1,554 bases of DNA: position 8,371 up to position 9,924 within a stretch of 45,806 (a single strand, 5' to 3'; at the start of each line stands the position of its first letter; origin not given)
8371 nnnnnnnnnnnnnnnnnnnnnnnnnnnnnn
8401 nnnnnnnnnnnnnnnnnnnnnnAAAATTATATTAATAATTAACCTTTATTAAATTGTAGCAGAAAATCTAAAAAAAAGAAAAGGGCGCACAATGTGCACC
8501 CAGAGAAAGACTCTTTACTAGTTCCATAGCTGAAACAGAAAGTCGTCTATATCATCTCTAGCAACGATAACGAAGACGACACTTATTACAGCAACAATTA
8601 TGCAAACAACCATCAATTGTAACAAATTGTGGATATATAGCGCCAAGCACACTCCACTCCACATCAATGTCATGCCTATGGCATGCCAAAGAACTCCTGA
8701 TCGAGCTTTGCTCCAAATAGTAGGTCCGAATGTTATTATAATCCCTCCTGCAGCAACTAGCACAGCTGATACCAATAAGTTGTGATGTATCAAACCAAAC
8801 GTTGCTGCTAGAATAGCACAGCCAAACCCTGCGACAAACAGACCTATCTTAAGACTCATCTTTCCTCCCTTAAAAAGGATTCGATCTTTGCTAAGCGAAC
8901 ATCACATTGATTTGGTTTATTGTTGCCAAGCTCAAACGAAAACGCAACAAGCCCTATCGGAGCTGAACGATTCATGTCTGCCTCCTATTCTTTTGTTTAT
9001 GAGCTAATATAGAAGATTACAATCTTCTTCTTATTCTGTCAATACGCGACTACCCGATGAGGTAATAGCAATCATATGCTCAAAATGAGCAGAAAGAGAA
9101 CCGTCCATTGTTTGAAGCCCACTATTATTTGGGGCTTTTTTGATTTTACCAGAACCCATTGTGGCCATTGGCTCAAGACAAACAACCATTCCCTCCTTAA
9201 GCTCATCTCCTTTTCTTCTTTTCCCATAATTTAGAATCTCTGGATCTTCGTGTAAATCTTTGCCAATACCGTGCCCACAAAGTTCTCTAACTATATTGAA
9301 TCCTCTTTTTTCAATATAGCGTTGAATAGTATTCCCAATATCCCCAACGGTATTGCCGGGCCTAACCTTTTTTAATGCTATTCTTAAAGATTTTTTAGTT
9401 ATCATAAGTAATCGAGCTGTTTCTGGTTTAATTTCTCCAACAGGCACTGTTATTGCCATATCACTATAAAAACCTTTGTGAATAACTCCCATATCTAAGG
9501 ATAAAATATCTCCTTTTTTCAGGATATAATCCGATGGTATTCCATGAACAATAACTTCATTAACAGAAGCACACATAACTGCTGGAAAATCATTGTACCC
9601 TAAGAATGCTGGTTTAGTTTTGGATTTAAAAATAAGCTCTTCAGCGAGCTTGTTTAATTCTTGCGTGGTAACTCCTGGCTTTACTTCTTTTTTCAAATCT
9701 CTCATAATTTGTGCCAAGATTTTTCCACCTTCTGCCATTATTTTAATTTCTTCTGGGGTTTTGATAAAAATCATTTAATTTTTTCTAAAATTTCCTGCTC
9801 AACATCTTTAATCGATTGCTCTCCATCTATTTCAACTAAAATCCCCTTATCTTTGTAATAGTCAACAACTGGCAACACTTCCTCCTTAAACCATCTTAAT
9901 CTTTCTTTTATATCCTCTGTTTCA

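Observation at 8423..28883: Four G+C-rich mini-cassettes with strong Shine-Dalgarno sites in an otherwise SD-less core genome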

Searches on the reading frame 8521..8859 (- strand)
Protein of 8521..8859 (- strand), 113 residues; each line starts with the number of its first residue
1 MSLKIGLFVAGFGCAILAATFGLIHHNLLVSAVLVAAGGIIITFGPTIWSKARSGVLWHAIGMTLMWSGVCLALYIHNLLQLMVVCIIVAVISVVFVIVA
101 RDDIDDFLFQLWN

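Call 13: search_protein_families(library=pfam, max_evalue=1, proteins=[window:8521-8859:-])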
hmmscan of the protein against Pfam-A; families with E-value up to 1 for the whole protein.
window:8521-8859:- (113 aa): 2 families
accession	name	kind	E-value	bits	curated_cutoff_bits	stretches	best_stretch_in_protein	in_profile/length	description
PF23987.1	Phage_holin_10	-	0.3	11.6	27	0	26-51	22-47/52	Bacteriophage holin Pam3 gp28 family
PF20712.2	CyanoTRADDas_TM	-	0.61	10.7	24.3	0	7-44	14-52/68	Cyanobacterial TRADD-N associated 2-Transmembrane domain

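Call 30: find_encoding_contigs(protein=window:8521-8859:-, flank=10000, max_places=6)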
Protein window:8521-8859:- (113 aa): 1 contig read that carries it; 1 place shown.
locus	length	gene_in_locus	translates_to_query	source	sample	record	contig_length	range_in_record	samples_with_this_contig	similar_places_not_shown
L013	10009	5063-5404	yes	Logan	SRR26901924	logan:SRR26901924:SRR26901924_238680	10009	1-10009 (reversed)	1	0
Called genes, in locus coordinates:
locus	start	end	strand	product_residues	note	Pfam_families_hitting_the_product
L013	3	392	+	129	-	PF00410:Ribosomal_S8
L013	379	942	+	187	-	PF00347:Ribosomal_L6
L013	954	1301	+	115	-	PF00861:Ribosomal_L18p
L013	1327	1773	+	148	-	PF00333:Ribosomal_S5, PF03719:Ribosomal_S5_C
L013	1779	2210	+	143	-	PF00828:Ribosomal_L27A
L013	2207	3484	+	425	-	PF00344:SecY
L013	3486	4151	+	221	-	PF00406:ADK, PF13207:AAA_17, PF13238:AAA_18 (weak), PF05191:ADK_lid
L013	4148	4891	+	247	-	PF00557:Peptidase_M24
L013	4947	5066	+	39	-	-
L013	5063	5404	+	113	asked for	-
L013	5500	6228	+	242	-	PF00535:Glycos_transf_2, PF10111:Glyco_tranf_2_2, PF13641:Glyco_tranf_2_3 (weak)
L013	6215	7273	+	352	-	PF01087:GalP_UDP_transf, PF16285:DUF4931_N (weak), PF01230:HIT (faint), PF02744:GalP_UDP_tr_C (faint), PF16268:DUF4921 (weak)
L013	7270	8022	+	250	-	PF00121:TIM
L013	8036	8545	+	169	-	PF04308:RNaseH_like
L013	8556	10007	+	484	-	?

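Call 66: find_related_loci(query=window:8521-8859:-, collection=viral_contigs, flank=3000)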
Query window:8521-8859:- (113 aa) in viral_contigs; peptide patterns used: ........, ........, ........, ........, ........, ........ (x = any residue, [..] = any of these).
9 stretches matched a pattern; 1 encode a relative of the query (tblastn E <= 1e-3); 1 distinct loci.
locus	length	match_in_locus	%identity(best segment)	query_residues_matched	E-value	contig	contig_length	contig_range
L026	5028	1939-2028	47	17-42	5e-5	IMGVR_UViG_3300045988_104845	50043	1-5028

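Call 75: search_protein_families(library=padloc, max_evalue=1, proteins=[window:8521-8859:-])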
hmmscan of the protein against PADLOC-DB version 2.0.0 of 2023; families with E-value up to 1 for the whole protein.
window:8521-8859:- (113 aa): 0 families

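Call 76: search_protein_families(library=phrogs, max_evalue=1, proteins=[window:8521-8859:-])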
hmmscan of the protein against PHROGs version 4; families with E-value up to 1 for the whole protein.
window:8521-8859:- (113 aa): 0 families

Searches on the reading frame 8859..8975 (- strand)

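Call 13: search_protein_families(library=pfam, max_evalue=1, proteins=[window:8859-8975:-])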
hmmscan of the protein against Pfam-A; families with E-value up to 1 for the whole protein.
window:8859-8975:- (39 aa): 0 families

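Call 75: search_protein_families(library=padloc, max_evalue=1, proteins=[window:8859-8975:-])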
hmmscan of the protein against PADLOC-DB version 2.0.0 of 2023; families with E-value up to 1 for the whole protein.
window:8859-8975:- (39 aa): 0 families

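Call 76: search_protein_families(library=phrogs, max_evalue=1, proteins=[window:8859-8975:-])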
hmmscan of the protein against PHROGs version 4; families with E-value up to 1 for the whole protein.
window:8859-8975:- (39 aa): 1 family
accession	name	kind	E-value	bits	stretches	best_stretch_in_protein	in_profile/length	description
phrog_6369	-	unknown function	0.1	13.4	1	25-39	20-34/35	-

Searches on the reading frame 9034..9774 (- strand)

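Call 13: search_protein_families(library=pfam, max_evalue=1, proteins=[window:9034-9774:-])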
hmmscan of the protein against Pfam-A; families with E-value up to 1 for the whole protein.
window:9034-9774:- (247 aa): 2 families
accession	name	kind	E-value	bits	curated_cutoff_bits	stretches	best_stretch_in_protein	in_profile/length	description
PF00557.29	Peptidase_M24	-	1.4e-50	172.4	23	1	12-238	2-207/208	Metallopeptidase family M24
PF08007.18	JmjC_2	-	0.013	15.5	22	1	81-120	86-125/127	JmjC domain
